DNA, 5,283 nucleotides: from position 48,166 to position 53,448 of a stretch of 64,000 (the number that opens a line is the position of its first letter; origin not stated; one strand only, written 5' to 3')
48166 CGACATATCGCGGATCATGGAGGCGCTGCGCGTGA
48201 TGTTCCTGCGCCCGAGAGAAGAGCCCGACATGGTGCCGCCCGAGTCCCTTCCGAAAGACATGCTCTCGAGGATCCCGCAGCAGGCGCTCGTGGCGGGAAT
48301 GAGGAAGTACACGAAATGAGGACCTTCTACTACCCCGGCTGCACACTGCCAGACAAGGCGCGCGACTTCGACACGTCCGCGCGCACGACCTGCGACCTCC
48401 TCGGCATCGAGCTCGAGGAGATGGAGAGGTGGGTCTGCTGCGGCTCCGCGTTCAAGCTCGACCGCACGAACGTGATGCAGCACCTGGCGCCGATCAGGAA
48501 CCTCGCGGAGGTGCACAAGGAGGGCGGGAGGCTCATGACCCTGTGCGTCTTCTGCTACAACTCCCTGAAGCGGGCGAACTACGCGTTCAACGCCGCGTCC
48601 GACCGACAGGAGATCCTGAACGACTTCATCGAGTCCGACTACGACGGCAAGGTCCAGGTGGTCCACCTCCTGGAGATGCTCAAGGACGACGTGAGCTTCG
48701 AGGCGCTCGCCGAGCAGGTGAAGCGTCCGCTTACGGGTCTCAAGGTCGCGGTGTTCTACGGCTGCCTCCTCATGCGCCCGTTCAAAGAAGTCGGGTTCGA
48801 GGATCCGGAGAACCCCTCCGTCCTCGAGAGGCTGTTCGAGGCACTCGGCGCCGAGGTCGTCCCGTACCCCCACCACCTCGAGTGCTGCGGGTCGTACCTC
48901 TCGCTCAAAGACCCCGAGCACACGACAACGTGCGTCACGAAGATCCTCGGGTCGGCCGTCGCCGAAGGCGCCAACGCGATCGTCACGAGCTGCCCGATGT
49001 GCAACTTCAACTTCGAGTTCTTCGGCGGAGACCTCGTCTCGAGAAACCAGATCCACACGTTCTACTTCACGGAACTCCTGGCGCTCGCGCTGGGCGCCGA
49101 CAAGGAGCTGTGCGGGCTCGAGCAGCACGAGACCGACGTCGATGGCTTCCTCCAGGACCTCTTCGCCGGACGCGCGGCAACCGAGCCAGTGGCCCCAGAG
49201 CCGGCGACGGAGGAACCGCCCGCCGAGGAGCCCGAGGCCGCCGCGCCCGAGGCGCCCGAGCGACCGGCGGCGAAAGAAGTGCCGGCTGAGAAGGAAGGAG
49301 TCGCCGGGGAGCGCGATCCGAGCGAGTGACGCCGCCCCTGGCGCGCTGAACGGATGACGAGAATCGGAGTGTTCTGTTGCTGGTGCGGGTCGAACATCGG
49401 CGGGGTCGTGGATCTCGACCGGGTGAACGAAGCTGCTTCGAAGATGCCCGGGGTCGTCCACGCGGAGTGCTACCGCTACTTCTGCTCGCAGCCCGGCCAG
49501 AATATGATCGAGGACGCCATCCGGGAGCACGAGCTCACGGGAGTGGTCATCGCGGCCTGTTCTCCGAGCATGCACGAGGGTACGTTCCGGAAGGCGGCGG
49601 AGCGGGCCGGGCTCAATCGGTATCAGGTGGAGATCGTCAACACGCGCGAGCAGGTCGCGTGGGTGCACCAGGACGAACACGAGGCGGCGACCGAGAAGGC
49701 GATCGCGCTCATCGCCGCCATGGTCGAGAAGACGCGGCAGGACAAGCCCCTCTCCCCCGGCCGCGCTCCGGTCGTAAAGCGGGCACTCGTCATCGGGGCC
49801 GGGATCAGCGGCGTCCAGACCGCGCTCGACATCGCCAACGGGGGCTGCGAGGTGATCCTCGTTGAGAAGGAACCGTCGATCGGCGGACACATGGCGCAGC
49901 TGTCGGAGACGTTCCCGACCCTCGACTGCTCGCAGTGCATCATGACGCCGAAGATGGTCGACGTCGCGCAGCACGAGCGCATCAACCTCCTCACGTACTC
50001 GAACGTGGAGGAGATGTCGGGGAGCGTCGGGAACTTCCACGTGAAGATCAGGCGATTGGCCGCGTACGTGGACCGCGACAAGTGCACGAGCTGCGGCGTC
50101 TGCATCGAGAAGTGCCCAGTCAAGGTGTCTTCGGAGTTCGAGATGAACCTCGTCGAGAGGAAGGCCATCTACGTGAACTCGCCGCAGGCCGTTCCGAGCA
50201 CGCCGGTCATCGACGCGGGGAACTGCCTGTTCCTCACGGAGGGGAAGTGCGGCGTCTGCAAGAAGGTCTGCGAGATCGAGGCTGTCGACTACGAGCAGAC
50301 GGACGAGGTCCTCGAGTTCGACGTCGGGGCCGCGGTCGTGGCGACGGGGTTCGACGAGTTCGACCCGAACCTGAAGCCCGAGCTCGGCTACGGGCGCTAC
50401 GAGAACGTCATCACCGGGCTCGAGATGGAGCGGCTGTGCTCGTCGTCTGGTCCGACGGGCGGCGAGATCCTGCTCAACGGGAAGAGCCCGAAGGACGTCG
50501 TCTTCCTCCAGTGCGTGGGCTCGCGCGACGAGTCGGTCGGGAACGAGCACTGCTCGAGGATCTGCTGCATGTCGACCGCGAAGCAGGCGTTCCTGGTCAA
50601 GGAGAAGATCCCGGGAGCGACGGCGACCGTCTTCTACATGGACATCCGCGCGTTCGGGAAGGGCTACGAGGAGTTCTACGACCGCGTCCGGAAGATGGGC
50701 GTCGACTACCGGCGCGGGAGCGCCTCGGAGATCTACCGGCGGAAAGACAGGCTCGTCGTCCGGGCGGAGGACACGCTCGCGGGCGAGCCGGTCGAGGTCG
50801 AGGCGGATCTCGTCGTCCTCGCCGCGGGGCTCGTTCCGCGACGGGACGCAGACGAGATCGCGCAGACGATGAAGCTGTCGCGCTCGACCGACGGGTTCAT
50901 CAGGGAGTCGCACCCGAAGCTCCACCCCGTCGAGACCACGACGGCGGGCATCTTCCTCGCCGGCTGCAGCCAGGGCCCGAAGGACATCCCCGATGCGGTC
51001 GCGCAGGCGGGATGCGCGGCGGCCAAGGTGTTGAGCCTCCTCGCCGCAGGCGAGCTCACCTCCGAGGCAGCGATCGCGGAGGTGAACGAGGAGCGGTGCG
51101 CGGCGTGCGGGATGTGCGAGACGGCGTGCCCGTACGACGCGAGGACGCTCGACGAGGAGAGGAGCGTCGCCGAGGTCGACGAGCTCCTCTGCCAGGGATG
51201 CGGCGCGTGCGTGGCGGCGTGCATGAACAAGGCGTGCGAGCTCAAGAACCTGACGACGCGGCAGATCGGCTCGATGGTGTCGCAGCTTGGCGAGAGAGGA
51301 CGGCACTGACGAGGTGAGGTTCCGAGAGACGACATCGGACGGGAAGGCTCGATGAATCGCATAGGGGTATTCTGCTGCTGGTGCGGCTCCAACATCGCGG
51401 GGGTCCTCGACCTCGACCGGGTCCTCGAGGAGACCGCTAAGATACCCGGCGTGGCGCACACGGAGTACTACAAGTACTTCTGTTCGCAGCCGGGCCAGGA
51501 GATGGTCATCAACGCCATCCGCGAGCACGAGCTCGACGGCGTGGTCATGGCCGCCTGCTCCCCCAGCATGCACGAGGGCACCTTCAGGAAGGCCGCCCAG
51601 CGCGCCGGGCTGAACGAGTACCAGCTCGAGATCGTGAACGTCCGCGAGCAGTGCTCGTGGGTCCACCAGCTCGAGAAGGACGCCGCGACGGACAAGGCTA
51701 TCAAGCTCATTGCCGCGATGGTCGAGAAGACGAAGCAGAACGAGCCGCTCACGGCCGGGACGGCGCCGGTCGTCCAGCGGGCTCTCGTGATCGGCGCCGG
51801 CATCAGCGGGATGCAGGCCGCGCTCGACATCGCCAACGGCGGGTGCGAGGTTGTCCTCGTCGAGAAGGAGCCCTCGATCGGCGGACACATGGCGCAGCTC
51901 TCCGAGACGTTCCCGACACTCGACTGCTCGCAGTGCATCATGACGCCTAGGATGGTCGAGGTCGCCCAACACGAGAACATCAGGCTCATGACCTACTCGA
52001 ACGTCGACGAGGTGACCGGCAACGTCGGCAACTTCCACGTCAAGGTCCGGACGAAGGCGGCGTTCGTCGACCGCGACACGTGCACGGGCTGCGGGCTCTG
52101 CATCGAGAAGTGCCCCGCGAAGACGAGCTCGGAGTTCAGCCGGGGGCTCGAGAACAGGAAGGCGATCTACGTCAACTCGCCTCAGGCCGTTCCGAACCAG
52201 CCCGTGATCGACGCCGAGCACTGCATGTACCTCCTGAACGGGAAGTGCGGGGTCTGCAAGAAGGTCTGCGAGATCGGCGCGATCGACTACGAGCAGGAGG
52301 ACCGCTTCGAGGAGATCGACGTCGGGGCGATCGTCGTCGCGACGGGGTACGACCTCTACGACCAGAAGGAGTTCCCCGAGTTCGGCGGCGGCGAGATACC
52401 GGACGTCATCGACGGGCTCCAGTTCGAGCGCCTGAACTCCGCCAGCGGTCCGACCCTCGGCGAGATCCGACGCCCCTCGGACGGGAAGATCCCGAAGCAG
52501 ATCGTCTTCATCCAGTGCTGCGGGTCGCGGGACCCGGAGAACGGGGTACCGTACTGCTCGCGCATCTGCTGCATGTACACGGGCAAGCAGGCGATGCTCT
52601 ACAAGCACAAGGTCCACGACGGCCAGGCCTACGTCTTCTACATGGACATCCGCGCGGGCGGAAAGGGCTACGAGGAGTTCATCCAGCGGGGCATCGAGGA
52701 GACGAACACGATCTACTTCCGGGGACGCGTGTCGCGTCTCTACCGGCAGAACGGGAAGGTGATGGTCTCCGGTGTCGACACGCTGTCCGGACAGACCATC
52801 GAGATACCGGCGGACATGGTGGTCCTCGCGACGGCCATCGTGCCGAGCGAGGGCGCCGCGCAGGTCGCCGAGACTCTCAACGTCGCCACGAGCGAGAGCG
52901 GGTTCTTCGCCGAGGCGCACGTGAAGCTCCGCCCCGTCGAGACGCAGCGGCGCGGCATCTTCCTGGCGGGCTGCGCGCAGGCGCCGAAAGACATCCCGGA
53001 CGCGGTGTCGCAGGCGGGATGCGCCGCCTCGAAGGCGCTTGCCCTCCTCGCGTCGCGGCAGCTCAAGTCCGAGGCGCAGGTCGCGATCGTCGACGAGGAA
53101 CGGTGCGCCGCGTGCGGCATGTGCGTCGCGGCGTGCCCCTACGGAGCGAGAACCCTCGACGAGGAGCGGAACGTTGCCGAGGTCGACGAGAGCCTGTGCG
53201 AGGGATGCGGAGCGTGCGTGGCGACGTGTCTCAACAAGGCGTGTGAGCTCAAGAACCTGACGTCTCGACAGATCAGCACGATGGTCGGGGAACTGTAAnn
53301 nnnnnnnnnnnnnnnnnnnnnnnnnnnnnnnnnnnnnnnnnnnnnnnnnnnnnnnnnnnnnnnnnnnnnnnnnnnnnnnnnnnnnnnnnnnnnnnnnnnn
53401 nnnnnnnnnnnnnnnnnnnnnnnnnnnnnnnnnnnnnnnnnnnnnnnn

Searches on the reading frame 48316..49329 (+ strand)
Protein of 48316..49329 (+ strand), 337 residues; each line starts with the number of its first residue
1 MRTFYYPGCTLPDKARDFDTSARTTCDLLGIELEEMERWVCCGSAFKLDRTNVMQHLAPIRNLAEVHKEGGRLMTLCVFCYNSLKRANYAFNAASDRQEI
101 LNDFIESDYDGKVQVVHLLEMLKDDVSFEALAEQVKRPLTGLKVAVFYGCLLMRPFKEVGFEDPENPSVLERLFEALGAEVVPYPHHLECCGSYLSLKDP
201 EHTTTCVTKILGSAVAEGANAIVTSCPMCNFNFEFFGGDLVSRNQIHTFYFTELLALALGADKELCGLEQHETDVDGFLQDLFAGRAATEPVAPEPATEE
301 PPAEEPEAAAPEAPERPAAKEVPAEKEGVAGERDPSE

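Call 5: search_protein_families(library=pfam, proteins=[window:48316-49329:+], max_evalue=0.01)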
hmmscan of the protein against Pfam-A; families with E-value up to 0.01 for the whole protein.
window:48316-49329:+ (337 aa): 1 family
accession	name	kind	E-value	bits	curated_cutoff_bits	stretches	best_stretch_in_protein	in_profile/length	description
PF02754.22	CCG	-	7.7e-19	68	20.6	2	144-233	1-84/85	Cysteine-rich domain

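Call 9: search_protein_families(library=ncbifam, proteins=[window:48316-49329:+], max_evalue=0.00001)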
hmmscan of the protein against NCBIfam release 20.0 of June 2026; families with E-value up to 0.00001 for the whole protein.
window:48316-49329:+ (337 aa): 5 families
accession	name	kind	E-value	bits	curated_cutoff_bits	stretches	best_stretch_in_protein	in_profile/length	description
TIGR03288.1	CoB_CoM_SS_B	equivalog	2e-46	158.6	345.15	1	5-281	4-289/290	CoB--CoM heterodisulfide reductase subunit B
NF042965.1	MFR_anch_SdhE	equivalog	2.7e-46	158.4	500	1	5-271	5-274/282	8-methylmenaquinol:fumarate reductase membrane anchor subunit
NF041780.1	hetero_SS_HdrB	equivalog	2.1e-18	66.7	450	1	18-280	21-303/304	ferredoxin:CoB-CoM heterodisulfide reductase subunit HdrB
NF004898.0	PRK06259.1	equivalog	4.8e-08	32.1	385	1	3-234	264-464/488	fumarate reductase (CoM/CoB) subunit TfrB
NF045670.1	quin_L_LdhH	equivalog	2.3e-07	29.5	800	1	2-255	468-705/706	L-lactate dehydrogenase (quinone) large subunit LdhH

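Call 72: search_solved_structures(query=window:48316-49329:+, max_evalue=0.001)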
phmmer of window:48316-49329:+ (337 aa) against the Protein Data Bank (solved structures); distinct sequences matched with E-value up to 0.001: 5.
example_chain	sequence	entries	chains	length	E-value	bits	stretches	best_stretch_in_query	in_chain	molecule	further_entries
8rvu_b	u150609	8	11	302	1.2e-36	129.9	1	2-282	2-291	H(2):CoB-CoM heterodisulfide,ferredoxin reductase subunit B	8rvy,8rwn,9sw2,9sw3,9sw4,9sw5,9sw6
8rvv_B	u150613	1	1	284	1.6e-35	126.2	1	2-272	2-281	H(2):CoB-CoM heterodisulfide,ferredoxin reductase subunit B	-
5odc_B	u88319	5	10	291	1.2e-33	120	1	3-280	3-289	Heterodisulfide reductase, subunit B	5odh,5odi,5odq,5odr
7bkb_B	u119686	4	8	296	4.2e-33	118.2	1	5-281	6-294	CoB--CoM heterodisulfide reductase subunit B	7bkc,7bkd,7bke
9sfi_C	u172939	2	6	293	2.5e-31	112.4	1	3-275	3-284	H(2)/formate:CoB-CoM heterodisulfide,ferredoxin reductase subunit B2 | Heterodisulfide reductase subunit B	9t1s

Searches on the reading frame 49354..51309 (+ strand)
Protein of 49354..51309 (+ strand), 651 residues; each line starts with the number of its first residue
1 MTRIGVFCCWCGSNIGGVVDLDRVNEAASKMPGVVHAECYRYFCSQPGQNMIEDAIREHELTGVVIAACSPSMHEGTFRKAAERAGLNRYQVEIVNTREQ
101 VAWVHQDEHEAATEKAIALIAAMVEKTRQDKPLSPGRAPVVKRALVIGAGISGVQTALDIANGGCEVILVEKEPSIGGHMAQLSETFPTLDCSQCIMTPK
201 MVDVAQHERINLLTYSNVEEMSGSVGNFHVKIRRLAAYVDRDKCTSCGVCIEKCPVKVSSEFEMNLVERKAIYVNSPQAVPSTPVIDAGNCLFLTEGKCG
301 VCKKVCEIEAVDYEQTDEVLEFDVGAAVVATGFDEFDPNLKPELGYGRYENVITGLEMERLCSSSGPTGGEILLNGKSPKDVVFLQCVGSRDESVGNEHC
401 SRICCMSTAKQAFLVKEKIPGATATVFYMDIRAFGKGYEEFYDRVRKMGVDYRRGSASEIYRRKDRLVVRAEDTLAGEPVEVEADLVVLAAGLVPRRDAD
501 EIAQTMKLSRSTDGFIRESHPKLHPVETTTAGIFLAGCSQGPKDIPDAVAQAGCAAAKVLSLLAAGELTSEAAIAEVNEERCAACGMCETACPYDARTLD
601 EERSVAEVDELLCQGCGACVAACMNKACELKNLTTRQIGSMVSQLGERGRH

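Call 5: search_protein_families(library=pfam, proteins=[window:49354-51309:+], max_evalue=0.01)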
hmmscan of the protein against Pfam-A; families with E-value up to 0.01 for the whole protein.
window:49354-51309:+ (651 aa): 21 families
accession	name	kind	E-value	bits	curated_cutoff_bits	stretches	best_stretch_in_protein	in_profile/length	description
PF00037.32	Fer4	-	1.3e-16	60.1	21.1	3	576-597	2-23/24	4Fe-4S binding domain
PF07992.20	Pyr_redox_2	-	4.3e-13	49.8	26.1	2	440-552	187-291/291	Pyridine nucleotide-disulphide oxidoreductase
PF12837.12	Fer4_6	-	3.8e-12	46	25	3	574-596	1-23/24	4Fe-4S binding domain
PF12838.12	Fer4_7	-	2.6e-11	44.3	27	3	581-627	1-52/52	4Fe-4S dicluster domain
PF13484.11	Fer4_16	-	1.8e-08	35.5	30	1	243-307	1-64/66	4Fe-4S double cluster binding domain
PF13237.11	Fer4_10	-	2.7e-08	34.1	25.5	1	577-623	4-52/53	4Fe-4S dicluster domain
PF12797.12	Fer4_2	-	3.7e-08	33.2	24.5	2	238-256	4-22/22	4Fe-4S binding domain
PF13187.11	Fer4_9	-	1.3e-07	31.9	27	1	581-627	1-51/52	4Fe-4S dicluster domain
PF01266.30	DAO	-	4.1e-07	30.3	27.9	1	144-178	2-36/353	FAD dependent oxidoreductase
PF14697.11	Fer4_21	-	3.5e-06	27.5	35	2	575-624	1-52/59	4Fe-4S dicluster domain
PF12831.13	FAD_oxidored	-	4.3e-06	26.7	27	1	145-181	3-39/416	FAD dependent oxidoreductase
PF13450.12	NAD_binding_8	-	4.8e-06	27.2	21.9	1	146-183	1-38/68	NAD(P)-binding Rossmann-like domain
PF00890.30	FAD_binding_2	-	6.9e-05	22.6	20.4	1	144-181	2-39/414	FAD binding domain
PF13183.11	Fer4_8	-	0.00023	22.1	27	0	242-257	52-67/68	4Fe-4S dicluster domain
PF01134.28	GIDA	-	0.00068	19.2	22.1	1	145-196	3-44/391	Glucose inhibited division protein A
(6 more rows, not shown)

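Call 9: search_protein_families(library=ncbifam, proteins=[window:49354-51309:+], max_evalue=0.00001)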
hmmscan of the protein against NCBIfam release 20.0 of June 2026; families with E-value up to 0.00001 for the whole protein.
window:49354-51309:+ (651 aa): 33 families (the best 25 are shown)
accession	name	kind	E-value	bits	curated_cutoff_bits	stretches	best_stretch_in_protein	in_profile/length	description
NF040770.1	hetero_SS_HdrA2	exception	4.5e-245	815.4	1100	1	3-647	1-642/777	CoB-CoM heterodisulfide reductase HdrA2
NF041778.1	hetero_SS_HdrA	equivalog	7.4e-192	639.1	1400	1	3-647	7-652/771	ferredoxin:CoB-CoM heterodisulfide reductase subunit HdrA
NF041891.1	hdrA_Methbact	equivalog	3e-177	591.2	1300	1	3-643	2-633/762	ferredoxin:CoB-CoM heterodisulfide reductase subunit HdrA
NF005503.0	PRK07118.1-2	equivalog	1e-12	47.9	252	1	581-637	139-193/292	RnfABCDGE type electron transport complex subunit B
NF038196.1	ferrodoxin_EFR1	subfamily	1.6e-11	44.8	75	1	576-635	181-236/242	EFR1 family ferrodoxin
NF005504.0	PRK07118.1-3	equivalog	1.8e-11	43.9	437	1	582-639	142-199/293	Fe-S cluster domain-containing protein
NF042909.1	FMH_DH_FwdF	exception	2e-11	43.6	375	1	573-632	218-278/336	tungsten-dependent formylmethanofuran dehydrogenase subunit FwdF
NF058577.1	FdxA_fam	equivalog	5.4e-11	42.5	65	0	579-627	6-52/52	4Fe-4S ferredoxin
TIGR02179.1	PorD_KorD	subfamily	4e-10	39.7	60.05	1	577-630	22-74/78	2-oxoacid:acceptor oxidoreductase, delta subunit, pyruvate/2-ketoisovalerate family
NF005505.0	PRK07118.1-4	equivalog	5.4e-10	39.2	378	0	230-257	233-260/265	Fe-S cluster domain-containing protein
NF041836.1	rnfB_Methano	equivalog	6e-10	39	445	0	575-631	211-265/265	Rnf electron transport complex subunit RnfB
NF007202.0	PRK09623.1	equivalog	8.7e-09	35.7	166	0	574-630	45-100/105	3-methyl-2-oxobutanoate dehydrogenase subunit delta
NF043069.1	T4HPD_activ_SAM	equivalog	1e-08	34.9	425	1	577-630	48-99/299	trans-4-hydroxy-L-proline dehydratase activase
NF045637.1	carotdesatCrtDProt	equivalog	1.1e-08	34.1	580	1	145-201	2-58/485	1-hydroxycarotenoid 3,4-desaturase CrtD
NF009410.0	PRK12771.1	subfamily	1.2e-08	34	516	0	129-180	126-177/566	NAD(P)-binding protein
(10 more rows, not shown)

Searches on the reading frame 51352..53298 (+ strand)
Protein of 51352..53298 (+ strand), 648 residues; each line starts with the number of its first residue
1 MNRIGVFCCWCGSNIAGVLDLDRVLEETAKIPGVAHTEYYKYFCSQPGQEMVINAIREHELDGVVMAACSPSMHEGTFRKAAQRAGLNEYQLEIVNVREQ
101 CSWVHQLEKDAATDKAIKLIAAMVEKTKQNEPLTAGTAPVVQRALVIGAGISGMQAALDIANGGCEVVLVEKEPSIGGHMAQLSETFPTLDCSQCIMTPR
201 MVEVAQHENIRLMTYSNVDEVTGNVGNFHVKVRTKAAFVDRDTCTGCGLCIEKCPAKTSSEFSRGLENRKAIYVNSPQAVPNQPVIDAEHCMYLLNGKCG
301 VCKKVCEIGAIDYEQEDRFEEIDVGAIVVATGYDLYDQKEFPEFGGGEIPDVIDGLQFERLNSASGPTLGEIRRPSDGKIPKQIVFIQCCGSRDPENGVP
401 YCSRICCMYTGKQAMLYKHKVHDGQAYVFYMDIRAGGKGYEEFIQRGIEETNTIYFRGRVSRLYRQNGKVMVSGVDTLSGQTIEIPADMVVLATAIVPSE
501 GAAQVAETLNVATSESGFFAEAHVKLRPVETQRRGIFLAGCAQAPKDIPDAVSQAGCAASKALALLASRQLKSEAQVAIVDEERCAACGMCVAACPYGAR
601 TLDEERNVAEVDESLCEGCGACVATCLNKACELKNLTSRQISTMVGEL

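Call 5: search_protein_families(library=pfam, proteins=[window:51352-53298:+], max_evalue=0.01)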
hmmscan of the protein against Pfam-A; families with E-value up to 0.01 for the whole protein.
window:51352-53298:+ (648 aa): 25 families
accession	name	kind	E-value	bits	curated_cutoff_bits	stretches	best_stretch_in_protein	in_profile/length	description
PF00037.32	Fer4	-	5.7e-17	61.2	21.1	3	579-600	2-23/24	4Fe-4S binding domain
PF12838.12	Fer4_7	-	2.2e-15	57.3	27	2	584-629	1-51/52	4Fe-4S dicluster domain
PF13237.11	Fer4_10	-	6.8e-14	52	25.5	2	579-626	3-52/53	4Fe-4S dicluster domain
PF12837.12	Fer4_6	-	2.2e-13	49.9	25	3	578-599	2-23/24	4Fe-4S binding domain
PF12797.12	Fer4_2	-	5.2e-09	35.9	24.5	2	237-256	3-22/22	4Fe-4S binding domain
PF14697.11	Fer4_21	-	5.5e-09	36.5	35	1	578-626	1-51/59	4Fe-4S dicluster domain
PF13187.11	Fer4_9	-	2.9e-08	34.1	27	1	584-629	1-50/52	4Fe-4S dicluster domain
PF07992.20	Pyr_redox_2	-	2.9e-08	33.9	26.1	2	139-224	142-212/291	Pyridine nucleotide-disulphide oxidoreductase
PF13484.11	Fer4_16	-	2.1e-07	32.1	30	1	244-307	2-64/66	4Fe-4S double cluster binding domain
PF13450.12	NAD_binding_8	-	2.4e-07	31.4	21.9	1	146-183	1-38/68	NAD(P)-binding Rossmann-like domain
PF12831.13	FAD_oxidored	-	3.4e-07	30.3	27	1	145-182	3-41/416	FAD dependent oxidoreductase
PF13459.11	Fer4_15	-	3.8e-07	31.2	22.4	1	238-256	2-20/66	4Fe-4S single cluster domain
PF00890.30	FAD_binding_2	-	4.9e-07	29.7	20.4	1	144-181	2-39/414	FAD binding domain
PF01134.28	GIDA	-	4.9e-07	29.6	22.1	1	145-199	3-47/391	Glucose inhibited division protein A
PF13738.12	Pyr_redox_3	-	3e-06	27.1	30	1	141-236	164-253/305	Pyridine nucleotide-disulphide oxidoreductase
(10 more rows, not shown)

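Call 9: search_protein_families(library=ncbifam, proteins=[window:51352-53298:+], max_evalue=0.00001)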
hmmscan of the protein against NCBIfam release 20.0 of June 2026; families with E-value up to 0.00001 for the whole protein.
window:51352-53298:+ (648 aa): 54 families (the best 25 are shown)
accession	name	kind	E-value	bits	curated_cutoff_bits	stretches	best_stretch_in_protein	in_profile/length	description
NF040770.1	hetero_SS_HdrA2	exception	6.2e-232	772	1100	1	3-646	1-638/777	CoB-CoM heterodisulfide reductase HdrA2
NF041778.1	hetero_SS_HdrA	equivalog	2.4e-180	601.1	1400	1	2-645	6-647/771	ferredoxin:CoB-CoM heterodisulfide reductase subunit HdrA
NF041891.1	hdrA_Methbact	equivalog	2.4e-169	565.1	1300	1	3-645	2-632/762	ferredoxin:CoB-CoM heterodisulfide reductase subunit HdrA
TIGR02179.1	PorD_KorD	subfamily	4.9e-14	52.2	60.05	1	579-633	21-74/78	2-oxoacid:acceptor oxidoreductase, delta subunit, pyruvate/2-ketoisovalerate family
NF038196.1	ferrodoxin_EFR1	subfamily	1.4e-12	48.2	75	1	570-638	172-236/242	EFR1 family ferrodoxin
NF005504.0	PRK07118.1-3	equivalog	2.9e-12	46.6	437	1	585-641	142-198/293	Fe-S cluster domain-containing protein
NF007202.0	PRK09623.1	equivalog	5.3e-12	46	166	1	576-633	44-100/105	3-methyl-2-oxobutanoate dehydrogenase subunit delta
NF005503.0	PRK07118.1-2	equivalog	9.3e-12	44.8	252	1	585-640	140-193/292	RnfABCDGE type electron transport complex subunit B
NF040684.1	PorD_Arch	equivalog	5e-11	42.5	120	1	579-633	28-81/85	pyruvate synthase subunit PorD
NF042909.1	FMH_DH_FwdF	exception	1.3e-10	40.9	375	0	576-634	218-277/336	tungsten-dependent formylmethanofuran dehydrogenase subunit FwdF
TIGR04105.1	FeFe_hydrog_B1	subfamily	1.6e-10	40.3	450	1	230-313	130-207/462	monomeric [FeFe] hydrogenase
NF005505.0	PRK07118.1-4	equivalog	8e-10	38.6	378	0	550-599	211-261/265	Fe-S cluster domain-containing protein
NF009945.0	PRK13409.1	equivalog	9.1e-10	37.8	469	0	232-257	39-64/592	ribosome biogenesis/translation initiation ATPase RLI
NF045637.1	carotdesatCrtDProt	equivalog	1.1e-09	37.3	580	1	145-202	2-59/485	1-hydroxycarotenoid 3,4-desaturase CrtD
NF045763.1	PhenlGlyoxDHPadF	equivalog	1.9e-09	37.6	150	0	575-630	23-76/78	NADH-dependent phenylglyoxylate dehydrogenase subunit delta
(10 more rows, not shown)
